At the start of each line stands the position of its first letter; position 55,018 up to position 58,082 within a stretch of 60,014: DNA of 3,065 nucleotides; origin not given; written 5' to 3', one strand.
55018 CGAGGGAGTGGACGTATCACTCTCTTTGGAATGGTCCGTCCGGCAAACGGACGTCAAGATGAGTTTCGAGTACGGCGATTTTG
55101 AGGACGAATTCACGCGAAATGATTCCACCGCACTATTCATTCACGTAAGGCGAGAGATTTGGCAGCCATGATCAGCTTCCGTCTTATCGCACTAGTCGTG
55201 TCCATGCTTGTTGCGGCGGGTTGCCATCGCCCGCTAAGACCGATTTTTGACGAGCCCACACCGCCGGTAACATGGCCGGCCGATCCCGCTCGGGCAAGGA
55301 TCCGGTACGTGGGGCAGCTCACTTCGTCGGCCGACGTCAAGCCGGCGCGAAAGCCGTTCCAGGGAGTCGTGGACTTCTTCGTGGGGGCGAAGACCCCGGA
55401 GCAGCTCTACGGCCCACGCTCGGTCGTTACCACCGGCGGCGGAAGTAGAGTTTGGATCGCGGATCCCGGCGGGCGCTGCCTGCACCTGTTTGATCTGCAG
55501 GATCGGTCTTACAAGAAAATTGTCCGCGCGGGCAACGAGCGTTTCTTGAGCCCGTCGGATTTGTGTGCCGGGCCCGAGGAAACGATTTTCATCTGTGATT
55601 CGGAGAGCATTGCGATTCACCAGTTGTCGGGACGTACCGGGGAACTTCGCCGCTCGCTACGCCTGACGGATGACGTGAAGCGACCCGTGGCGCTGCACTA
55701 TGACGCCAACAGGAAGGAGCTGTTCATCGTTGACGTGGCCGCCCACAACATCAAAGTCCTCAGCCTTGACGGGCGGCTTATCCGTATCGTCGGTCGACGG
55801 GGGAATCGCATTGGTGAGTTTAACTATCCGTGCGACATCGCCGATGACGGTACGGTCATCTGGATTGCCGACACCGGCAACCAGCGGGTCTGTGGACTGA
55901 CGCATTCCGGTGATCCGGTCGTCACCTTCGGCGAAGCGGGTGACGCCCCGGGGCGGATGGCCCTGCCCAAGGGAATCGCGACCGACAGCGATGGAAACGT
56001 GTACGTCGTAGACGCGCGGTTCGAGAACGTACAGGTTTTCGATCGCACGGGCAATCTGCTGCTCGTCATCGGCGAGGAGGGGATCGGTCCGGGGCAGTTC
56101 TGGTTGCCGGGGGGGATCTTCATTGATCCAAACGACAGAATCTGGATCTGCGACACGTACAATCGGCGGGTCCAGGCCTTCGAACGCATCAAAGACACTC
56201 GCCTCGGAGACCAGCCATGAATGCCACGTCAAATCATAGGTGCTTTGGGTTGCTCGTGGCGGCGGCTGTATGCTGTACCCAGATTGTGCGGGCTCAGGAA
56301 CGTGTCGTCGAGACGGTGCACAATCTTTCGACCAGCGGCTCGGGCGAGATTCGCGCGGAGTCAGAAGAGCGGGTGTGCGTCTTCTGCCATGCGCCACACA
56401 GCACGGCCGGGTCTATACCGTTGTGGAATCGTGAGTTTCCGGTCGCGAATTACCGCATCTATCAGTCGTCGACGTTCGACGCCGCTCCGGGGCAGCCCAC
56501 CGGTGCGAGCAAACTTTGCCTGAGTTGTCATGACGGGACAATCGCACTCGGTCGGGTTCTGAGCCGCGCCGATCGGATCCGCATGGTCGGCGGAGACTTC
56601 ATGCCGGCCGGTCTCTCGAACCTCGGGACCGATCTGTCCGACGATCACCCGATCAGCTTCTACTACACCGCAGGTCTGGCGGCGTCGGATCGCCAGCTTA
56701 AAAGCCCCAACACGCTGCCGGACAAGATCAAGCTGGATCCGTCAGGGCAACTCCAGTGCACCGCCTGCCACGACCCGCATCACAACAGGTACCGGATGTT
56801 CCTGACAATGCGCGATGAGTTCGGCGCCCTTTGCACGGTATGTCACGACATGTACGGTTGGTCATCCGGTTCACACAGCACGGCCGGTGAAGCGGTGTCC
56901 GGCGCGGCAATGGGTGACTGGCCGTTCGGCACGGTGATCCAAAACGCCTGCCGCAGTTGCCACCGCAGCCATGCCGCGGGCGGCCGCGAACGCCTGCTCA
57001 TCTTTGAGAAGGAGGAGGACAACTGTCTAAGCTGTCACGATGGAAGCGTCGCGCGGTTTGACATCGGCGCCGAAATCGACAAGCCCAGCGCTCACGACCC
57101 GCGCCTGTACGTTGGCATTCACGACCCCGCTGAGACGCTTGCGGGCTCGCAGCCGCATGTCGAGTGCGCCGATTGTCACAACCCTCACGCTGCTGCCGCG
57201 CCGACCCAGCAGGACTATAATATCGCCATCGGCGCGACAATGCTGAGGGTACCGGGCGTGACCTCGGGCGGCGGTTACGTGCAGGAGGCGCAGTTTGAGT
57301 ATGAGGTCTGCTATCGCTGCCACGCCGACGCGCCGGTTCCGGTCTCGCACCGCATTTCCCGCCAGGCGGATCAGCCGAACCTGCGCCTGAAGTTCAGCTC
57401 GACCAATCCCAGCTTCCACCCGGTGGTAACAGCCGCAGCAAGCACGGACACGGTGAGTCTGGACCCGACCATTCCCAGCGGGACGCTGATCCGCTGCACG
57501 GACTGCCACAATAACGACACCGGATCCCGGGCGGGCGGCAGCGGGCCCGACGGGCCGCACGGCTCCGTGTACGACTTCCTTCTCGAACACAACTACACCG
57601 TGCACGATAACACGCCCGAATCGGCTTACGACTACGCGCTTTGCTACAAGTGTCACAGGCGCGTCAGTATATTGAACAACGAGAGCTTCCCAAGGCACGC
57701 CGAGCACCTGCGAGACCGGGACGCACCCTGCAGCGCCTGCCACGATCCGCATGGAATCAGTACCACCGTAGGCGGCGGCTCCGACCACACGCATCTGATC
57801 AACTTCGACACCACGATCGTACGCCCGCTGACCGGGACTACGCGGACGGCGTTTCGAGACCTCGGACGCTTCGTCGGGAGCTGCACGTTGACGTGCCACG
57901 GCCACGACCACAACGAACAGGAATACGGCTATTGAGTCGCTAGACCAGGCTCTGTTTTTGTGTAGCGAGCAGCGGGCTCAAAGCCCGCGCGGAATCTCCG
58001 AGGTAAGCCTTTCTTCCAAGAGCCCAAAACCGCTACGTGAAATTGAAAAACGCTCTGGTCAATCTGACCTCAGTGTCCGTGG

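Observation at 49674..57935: Seven-gene multihaem cytochrome / NHL propeller / putative beta-barrel operon: candidate trans-envelope electron conduit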

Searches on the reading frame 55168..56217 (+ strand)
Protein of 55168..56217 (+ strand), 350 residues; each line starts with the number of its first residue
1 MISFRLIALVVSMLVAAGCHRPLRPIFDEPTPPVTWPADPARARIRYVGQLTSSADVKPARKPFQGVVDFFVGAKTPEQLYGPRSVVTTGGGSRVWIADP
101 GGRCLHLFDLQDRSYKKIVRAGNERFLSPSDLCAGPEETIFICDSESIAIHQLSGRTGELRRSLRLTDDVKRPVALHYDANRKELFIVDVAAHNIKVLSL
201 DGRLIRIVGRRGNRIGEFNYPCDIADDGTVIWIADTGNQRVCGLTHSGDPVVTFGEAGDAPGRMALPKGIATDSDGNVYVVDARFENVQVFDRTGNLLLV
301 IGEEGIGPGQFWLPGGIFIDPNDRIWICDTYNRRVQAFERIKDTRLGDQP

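Call 4: search_protein_families(library=pfam, proteins=[window:55168-56217:+], max_evalue=0.1)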
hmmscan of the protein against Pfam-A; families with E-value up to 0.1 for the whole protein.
window:55168-56217:+ (350 aa): 12 families
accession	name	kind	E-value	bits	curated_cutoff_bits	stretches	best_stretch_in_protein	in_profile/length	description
PF01436.27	NHL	-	8.1e-18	63.9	20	2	311-338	1-28/28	NHL repeat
PF17170.10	DUF5128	-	5.5e-11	42.6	22.9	1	274-336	52-115/321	6-bladed beta-propeller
PF25021.1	TEN_NHL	-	1.5e-07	31.2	27.1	1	121-305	25-180/357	Teneurin NHL domain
PF08450.18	SGL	-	2.2e-06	27.9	26.3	1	225-298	142-217/246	SMP-30/Gluconolactonase/LRE-like region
PF06739.17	SBBP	-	0.00036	20.9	20.5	1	267-281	15-29/38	Beta-propeller repeat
PF24684.1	Vgb_lyase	-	0.0017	17.7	50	1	129-281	141-281/290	Virginiamycin B lyase family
PF01731.26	Arylesterase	-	0.015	15.9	21.3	0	170-198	53-81/86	Arylesterase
PF02393.21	US22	-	0.015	15.8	35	0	250-286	63-100/124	US22 like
PF06977.17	SdiA-regulated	-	0.02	14.5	21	0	175-208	27-60/249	SdiA-regulated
PF15869.11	TolB_like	-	0.045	13.5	29.2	0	302-344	57-99/296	TolB-like 6-blade propeller-like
PF22701.2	Mala_s_1-like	-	0.048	13.9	27.5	0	268-328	91-146/195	Mal s 1 allergenic protein-like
PF07494.17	Reg_prop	-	0.072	13.8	20.4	0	316-328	9-21/24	Two component regulator propeller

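Call 5: search_protein_families(library=ncbifam, proteins=[window:55168-56217:+], max_evalue=0.1)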
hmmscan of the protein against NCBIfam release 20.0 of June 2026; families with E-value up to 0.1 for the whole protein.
window:55168-56217:+ (350 aa): 2 families
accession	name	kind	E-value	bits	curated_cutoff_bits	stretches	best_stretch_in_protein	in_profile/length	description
NF035926.1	scyF_NHL_VPEP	equivalog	1.2e-32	113.5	350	2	173-303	154-285/376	scytonemin biosynthesis PEP-CTERM protein ScyF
NF047780.1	LIC12708_fam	subfamily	0.0028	16.6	150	1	288-335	158-205/391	LIC_12708 family protein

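Call 88: search_solved_structures(query=window:55168-56217:+, max_evalue=0.01)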
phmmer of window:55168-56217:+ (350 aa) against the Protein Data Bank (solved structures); distinct sequences matched with E-value up to 0.01: 46.
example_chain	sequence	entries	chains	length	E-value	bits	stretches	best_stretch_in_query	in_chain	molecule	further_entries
8j72_A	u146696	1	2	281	1.4e-41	146.2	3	189-339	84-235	E3 ubiquitin-protein ligase TRIM71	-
9jur_A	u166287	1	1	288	1.6e-41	146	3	187-339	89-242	E3 ubiquitin-protein ligase TRIM71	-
7qrx_A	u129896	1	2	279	8e-41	143.7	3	193-339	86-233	E3 ubiquitin-protein ligase TRIM71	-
6d69_A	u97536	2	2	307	1.8e-40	142.5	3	185-338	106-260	NHL Repeat Region of D. melanogaster Thin | Thin, isoform D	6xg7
6fpt_A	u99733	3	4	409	6.8e-39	137.4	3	183-339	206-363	E3 ubiquitin-protein ligase TRIM71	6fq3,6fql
7b96_A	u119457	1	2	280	7.8e-25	91.1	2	251-339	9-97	Isoform 2 of Tripartite motif-containing protein 2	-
7qrv_A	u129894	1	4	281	1e-24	90.7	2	251-339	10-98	Tripartite motif-containing protein 2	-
7b2r_A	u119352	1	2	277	1.6e-24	90.1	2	251-339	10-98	Tripartite motif-containing protein 2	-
7qrw_A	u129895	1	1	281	5.4e-24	88.4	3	201-331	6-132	Isoform 4 of Tripartite motif-containing protein 3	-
4zlr_A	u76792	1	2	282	1.2e-13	54.3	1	253-322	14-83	Brain tumor protein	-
5ex7_A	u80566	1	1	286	1.3e-13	54.2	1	253-322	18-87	Brain tumor protein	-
1q7f_A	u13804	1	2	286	1.3e-13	54.2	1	253-322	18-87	brain tumor CG10719-PA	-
6i3a_A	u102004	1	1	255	1.4e-12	50.8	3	218-337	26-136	v22Pizza6-AYW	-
7zpw_A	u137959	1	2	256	1.5e-11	47.5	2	218-336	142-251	Pizza6-TSK-TSH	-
7zqg_A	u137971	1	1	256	2.5e-11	46.7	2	218-337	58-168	Pizza6-KSH-TSH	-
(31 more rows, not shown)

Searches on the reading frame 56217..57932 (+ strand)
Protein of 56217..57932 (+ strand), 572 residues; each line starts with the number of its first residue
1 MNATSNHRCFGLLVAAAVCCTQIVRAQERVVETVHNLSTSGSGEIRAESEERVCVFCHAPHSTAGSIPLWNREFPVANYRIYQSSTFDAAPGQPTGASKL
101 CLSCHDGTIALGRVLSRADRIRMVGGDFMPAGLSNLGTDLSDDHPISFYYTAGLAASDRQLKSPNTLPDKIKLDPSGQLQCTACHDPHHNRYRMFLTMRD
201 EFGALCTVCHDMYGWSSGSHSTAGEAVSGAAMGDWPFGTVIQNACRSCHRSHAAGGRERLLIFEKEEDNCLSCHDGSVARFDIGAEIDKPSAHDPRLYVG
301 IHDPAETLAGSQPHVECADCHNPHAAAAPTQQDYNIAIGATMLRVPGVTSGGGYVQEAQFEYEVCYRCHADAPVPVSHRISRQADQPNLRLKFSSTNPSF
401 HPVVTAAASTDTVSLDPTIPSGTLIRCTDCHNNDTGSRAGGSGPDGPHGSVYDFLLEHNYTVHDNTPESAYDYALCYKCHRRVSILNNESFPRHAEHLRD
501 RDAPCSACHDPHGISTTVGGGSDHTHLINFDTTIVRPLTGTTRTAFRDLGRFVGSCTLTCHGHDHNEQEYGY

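Call 4: search_protein_families(library=pfam, proteins=[window:56217-57932:+], max_evalue=0.1)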
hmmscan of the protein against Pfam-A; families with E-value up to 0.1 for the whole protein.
window:56217-57932:+ (572 aa): 4 families
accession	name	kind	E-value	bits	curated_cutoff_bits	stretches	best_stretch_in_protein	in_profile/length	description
PF09699.15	Paired_CXXCH_1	-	4.7e-24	84.2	20.6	4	242-276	6-38/41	Doubled CXXCH motif (Paired_CXXCH_1)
PF14522.11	Cytochrome_C7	-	1.4e-11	44.5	24.8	1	242-279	13-53/67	Cytochrome c7 and related cytochrome c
PF22113.1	Mtrc-MtrF_II-IV_dom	-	2.1e-10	40.8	30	3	357-513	23-167/176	Outer membrane cytochrome MtrC/MtrF-like, domains II/IV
PF14537.11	Cytochrom_c3_2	-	8.9e-08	32.9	25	2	467-515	20-70/79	Cytochrome c3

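Call 5: search_protein_families(library=ncbifam, proteins=[window:56217-57932:+], max_evalue=0.1)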
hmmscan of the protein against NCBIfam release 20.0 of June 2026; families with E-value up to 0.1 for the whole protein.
window:56217-57932:+ (572 aa): 5 families
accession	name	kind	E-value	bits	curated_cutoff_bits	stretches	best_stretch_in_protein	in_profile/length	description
TIGR01905.1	paired_CXXCH_1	subfamily_domain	2e-18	66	25.2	2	240-276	4-38/41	doubled CXXCH domain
TIGR03508.1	decahem_SO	subfamily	1.9e-13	50.5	192.2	3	426-515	72-156/258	DmsE family decaheme c-type cytochrome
TIGR04257.1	nanowire_3heme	domain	3.3e-06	27.1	40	0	243-279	24-63/75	c(7)-type cytochrome triheme domain-containing protein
NF045713.1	CxxCH_16_HmcA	equivalog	0.00035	19.3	400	1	242-328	174-259/541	sulfate respiration complex hexadecaheme cytochrome HmcA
TIGR03153.1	cytochr_NrfH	equivalog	0.025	14.7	134.2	1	239-275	99-134/138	cytochrome c nitrite reductase small subunit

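Call 14: find_homologous_proteins(query=window:56217-57932:+)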
Query window:56217-57932:+ (572 aa): 7944 proteins with E <= 0.001 among 8000 candidates; the best 120 are listed.
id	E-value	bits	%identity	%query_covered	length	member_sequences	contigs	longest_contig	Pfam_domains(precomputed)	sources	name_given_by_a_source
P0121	0.0e+0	1355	100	100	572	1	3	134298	PF09699.16,PF14537.12,PF14522.12,PF22113.2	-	-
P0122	0.0e+0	1125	83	100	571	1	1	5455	PF09699.16,PF14537.12,PF14522.12,PF22113.2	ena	-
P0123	0.0e+0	1070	79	98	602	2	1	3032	PF09699.16,PF14537.12,PF14522.12,PF22113.2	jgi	jgi:predicted CXXCH cytochrome family protein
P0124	0.0e+0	1062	79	98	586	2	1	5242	PF09699.16,PF14537.12,PF14522.12,PF22113.2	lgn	-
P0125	0.0e+0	1048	78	98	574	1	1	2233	PF09699.16,PF14537.12,PF14522.12,PF22113.2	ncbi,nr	ncbi:MAG: hypothetical protein KJ749_04485 [Planctomycetes bacterium]|nr:hypothetical protein [Planc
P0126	0.0e+0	1039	77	98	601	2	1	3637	PF09699.16,PF14537.12,PF14522.12,PF22113.2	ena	-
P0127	0.0e+0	1026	75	100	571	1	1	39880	PF09699.16,PF14537.12,PF14522.12,PF22113.2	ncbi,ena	-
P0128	0.0e+0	1023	76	98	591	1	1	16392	PF09699.16,PF14537.12,PF14522.12,PF22113.2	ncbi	-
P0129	0.0e+0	1022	77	98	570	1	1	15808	PF09699.16,PF14537.12,PF14522.12,PF22113.2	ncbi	-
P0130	1.5e-298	1009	75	98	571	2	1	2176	PF09699.16,PF14537.12,PF14522.12,PF22113.2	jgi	-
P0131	1.4e-293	993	74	98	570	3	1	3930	PF09699.16,PF14537.12,PF14522.12,PF22113.2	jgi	-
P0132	1.0e-291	987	74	95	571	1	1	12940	PF09699.16,PF14537.12,PF14522.12,PF22113.2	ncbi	-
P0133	3.6e-290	982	73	100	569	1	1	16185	PF09699.16,PF14537.12,PF14522.12,PF22113.2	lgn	-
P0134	5.4e-283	958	72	98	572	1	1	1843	PF09699.16,PF14537.12,PF14522.12,PF22113.2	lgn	-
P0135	4.0e-281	952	70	100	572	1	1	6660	PF09699.16,PF14537.12,PF14522.12,PF22113.2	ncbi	-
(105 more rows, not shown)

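Call 17: search_solved_structures(query=window:56217-57932:+, max_evalue=1)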
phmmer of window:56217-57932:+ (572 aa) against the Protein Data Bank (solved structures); distinct sequences matched with E-value up to 1: 2.
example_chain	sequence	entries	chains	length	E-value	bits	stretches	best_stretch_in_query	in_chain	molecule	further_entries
7tfs_A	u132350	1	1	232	2.9e-28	101.8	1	14-211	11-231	Cytochrome c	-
9yuq_N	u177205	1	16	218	2.8e-21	78.7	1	13-211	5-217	Putative multiheme cytochrome c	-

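Call 33: find_encoding_contigs(protein=P0121, flank=10000, max_places=3)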
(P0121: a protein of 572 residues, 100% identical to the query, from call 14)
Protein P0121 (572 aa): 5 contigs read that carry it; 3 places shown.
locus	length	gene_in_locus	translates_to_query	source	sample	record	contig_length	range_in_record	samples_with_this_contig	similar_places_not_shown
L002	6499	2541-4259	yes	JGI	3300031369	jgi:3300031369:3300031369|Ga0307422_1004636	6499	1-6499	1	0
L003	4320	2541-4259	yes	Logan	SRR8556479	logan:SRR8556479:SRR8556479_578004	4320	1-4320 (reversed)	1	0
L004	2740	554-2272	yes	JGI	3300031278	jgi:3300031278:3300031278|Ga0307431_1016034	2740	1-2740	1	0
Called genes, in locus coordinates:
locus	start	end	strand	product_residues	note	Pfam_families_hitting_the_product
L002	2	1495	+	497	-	?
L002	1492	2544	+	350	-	PF08450:SGL (faint), PF01436:NHL (faint), PF25021:TEN_NHL (weak), PF17170:DUF5128 (weak)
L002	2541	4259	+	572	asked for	PF14537:Cytochrom_c3_2 (faint), PF22113:Mtrc-MtrF_II-IV_dom (faint), PF14522:Cytochrome_C7 (faint), PF09699:Paired_CXXCH_1 (weak)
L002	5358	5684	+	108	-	PF00076:RRM_1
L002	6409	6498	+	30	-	?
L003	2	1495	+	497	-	?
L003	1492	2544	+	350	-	PF08450:SGL (faint), PF01436:NHL (faint), PF25021:TEN_NHL (weak), PF17170:DUF5128 (weak)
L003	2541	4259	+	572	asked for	PF14537:Cytochrom_c3_2 (faint), PF22113:Mtrc-MtrF_II-IV_dom (faint), PF14522:Cytochrome_C7 (faint), PF09699:Paired_CXXCH_1 (weak)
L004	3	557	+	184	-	?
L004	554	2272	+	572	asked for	PF14537:Cytochrom_c3_2 (faint), PF22113:Mtrc-MtrF_II-IV_dom (faint), PF14522:Cytochrome_C7 (faint), PF09699:Paired_CXXCH_1 (weak)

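Call 70: find_related_loci(query=A6, collection=genome_contigs, flank=10000)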
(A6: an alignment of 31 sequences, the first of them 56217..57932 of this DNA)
Query A6 (572 aa) in genome_contigs; peptide patterns used: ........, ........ (x = any residue, [..] = any of these).
600 stretches matched a pattern (row limit reached: there are more); 584 encode a relative of the query (tblastn E <= 1e-3); the best 80 are kept; 80 distinct loci.
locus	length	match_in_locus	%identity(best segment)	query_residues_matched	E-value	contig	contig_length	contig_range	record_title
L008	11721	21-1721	70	8-571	0e+0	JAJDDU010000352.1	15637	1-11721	MAG: Phycisphaerae bacterium isolate OFTM5 OFTM5_351, whole genome shotgun sequence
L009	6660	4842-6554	70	1-571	0e+0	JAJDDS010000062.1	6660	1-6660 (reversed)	MAG: Phycisphaerae bacterium isolate OFTM321 OFTM321_61, whole genome shotgun sequence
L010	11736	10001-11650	68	21-570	0e+0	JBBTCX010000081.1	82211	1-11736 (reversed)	MAG: Planctomycetota bacterium isolate H41-bin234_1 H41_bin234_1_000000000081, whole genome shotgun sequence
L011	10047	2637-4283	68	24-571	0e+0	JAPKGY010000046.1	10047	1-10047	MAG: Phycisphaerae bacterium isolate PDA_C_MAG.97 MAG.97_46, whole genome shotgun sequence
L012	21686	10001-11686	65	12-570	0e+0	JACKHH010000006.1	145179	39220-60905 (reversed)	MAG: Phycisphaerales bacterium isolate HK-STAS-PLAN-13 HK-STAS-PLAN-13_6, whole genome shotgun sequence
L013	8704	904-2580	64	9-570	0e+0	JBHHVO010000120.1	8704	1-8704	MAG: Phycisphaerae bacterium isolate S.4.sp2_bin.12 NODE_3717_length_8704_cov_5.357498, whole genome shotgun sequence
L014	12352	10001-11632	63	27-570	0e+0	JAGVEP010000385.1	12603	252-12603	MAG: Phycisphaerae bacterium isolate DeMMO2_9 c_000000069374, whole genome shotgun sequence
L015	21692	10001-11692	61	8-570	0e+0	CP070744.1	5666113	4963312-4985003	MAG: Phycisphaerales bacterium isolate bin37 chromosome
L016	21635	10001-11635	61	26-570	0e+0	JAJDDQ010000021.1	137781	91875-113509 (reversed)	MAG: Phycisphaerae bacterium isolate OFTM258 OFTM258_20, whole genome shotgun sequence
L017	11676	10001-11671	63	17-571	0e+0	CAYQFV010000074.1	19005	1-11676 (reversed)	MAG TPA_asm: uncultured Phycisphaeraceae bacterium isolate binchicken_co253_191 genome assembly, contig: NODE_1621_lengt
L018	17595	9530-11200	62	14-570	0e+0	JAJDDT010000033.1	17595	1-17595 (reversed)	MAG: Phycisphaerae bacterium isolate OFTM371 OFTM371_32, whole genome shotgun sequence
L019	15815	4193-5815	51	30-570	1e-170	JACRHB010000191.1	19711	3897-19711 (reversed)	MAG: Nitrospirae bacterium isolate NC_groundwater_1766_Pr3_B-0.1um_47_18 SR-2_scaffold_141_3105546, whole genome shotgun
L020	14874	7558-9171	50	33-570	3e-168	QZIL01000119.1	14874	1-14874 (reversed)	MAG: Nitrospiraceae bacterium isolate SURF_66 Ga0104751_1005771, whole genome shotgun sequence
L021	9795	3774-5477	50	12-570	1e-167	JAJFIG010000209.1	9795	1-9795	MAG: Rhodospirillales bacterium isolate OFTM194 OFTM194_208, whole genome shotgun sequence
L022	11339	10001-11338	57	3-438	4e-166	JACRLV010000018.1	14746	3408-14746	MAG: Planctomycetota bacterium isolate NC_groundwater_1890_Pr3_B-0.1um_65_8 SR2-18-B1_coassembly_70606, whole genome sho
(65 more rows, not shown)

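Call 82: predict_structure(alignment_id=A6)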
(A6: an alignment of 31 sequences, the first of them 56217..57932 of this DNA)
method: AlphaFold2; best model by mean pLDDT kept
length: 572 residues; sequences in the alignment: 31
mean_pLDDT: 33.6   pTM: 0.19
mean pLDDT of the five models: 33.6, 33.2, 33.1, 33.0, 32.0
residues with pLDDT >= 90: 0; 70-90: 14; 50-70: 17; < 50: 541
segments of 3 or more residues with pLDDT < 50: 23-162, 170-353, 358-498, 500-572
pLDDT, mean of each block of 10 residues (from residue 1): 64 81 37 22 27 27 34 32 29 28 24 23 27 25 27 30 52 45 33 37 41 32 36 38 34 25 34 33 39 34 27 31 30 33 42 46 39 33 39 34 39 31 28 24 24 28 26 27 40 46 40 25 25 30 32 23 25 24
secondary structure, 60 per line:
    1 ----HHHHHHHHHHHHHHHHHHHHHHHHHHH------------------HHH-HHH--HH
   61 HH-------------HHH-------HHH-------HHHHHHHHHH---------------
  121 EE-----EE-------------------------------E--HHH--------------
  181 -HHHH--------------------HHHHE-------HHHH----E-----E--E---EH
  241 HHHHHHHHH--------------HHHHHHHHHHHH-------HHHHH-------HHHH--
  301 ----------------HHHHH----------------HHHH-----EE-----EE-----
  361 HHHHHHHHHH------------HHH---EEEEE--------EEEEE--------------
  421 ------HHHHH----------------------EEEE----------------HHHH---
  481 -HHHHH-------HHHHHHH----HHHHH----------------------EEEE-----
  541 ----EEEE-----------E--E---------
elements in order: H5-31 H59-62 H96-105 H182-185 H206-209 H218-221 H240-249 H264-275 H283-287 H295-298 H317-321 H338-341 H361-370 E389-393 E402-406 H427-431 E454-457 H474-477 H482-486 H494-500 H505-509 E532-535 E545-548

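Call 86: search_solved_structures(query=A6, max_evalue=1)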
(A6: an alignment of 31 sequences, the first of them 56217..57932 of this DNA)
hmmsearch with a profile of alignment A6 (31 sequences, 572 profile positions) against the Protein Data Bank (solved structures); distinct sequences matched with E-value up to 1: 3.
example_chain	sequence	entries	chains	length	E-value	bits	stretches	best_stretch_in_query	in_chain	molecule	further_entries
7tfs_A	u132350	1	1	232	9.4e-39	136.4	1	12-211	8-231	Cytochrome c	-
9yuq_N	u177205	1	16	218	1.1e-27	99.9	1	12-211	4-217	Putative multiheme cytochrome c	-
28pb_A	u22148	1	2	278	0.24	12.8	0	473-510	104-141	Cytochrome c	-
